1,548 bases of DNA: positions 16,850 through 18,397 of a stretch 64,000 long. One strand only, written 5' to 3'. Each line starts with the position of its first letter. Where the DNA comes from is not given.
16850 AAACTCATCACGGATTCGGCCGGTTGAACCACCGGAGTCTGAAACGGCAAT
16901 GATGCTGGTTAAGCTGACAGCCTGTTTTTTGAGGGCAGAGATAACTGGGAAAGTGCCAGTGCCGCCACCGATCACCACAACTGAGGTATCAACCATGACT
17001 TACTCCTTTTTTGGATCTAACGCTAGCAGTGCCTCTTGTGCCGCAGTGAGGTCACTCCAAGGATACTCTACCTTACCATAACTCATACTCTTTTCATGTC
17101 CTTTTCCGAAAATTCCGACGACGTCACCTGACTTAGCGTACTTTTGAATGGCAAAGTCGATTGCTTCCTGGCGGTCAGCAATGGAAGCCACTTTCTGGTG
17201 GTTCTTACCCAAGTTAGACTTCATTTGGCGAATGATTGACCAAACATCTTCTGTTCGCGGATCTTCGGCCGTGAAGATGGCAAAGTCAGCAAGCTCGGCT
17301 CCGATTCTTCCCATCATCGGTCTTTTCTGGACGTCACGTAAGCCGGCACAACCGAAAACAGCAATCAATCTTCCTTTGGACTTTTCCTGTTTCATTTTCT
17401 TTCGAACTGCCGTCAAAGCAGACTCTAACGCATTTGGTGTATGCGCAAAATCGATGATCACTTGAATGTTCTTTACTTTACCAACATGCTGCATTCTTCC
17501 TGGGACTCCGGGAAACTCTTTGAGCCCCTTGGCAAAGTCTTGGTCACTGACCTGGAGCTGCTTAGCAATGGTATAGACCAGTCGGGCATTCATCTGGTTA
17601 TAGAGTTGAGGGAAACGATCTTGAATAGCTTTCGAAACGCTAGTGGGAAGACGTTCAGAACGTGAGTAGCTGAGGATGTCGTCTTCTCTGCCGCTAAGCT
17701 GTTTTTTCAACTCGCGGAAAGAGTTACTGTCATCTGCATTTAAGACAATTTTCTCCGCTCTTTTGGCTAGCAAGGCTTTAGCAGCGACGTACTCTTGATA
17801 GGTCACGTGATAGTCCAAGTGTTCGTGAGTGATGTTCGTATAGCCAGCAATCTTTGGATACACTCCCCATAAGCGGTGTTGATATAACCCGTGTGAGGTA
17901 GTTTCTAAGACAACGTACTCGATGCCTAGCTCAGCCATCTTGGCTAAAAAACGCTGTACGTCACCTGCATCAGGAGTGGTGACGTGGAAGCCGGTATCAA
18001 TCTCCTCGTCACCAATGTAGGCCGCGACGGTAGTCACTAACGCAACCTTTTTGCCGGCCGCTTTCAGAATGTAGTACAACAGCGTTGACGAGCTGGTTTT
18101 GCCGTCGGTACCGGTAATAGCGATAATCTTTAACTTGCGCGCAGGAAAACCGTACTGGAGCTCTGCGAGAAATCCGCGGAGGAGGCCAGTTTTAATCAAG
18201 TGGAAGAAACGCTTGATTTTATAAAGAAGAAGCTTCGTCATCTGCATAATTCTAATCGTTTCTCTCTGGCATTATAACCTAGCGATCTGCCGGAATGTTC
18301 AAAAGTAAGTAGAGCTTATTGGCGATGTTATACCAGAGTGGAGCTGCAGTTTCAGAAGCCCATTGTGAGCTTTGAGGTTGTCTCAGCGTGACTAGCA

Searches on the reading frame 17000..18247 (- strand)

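Call 12: search_protein_families(library=pfam, proteins=[window:17000-18247:-], max_evalue=0.001)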
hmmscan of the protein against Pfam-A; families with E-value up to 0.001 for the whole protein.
window:17000-18247:- (415 aa): 2 families
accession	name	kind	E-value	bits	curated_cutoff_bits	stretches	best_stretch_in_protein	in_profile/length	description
PF08245.18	Mur_ligase_M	-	3.4e-34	119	24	1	44-200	1-151/200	Mur ligase middle domain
PF02875.26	Mur_ligase_C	-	2.7e-31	109.5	28.4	1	250-383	1-127/127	Mur ligase, glutamate ligase domain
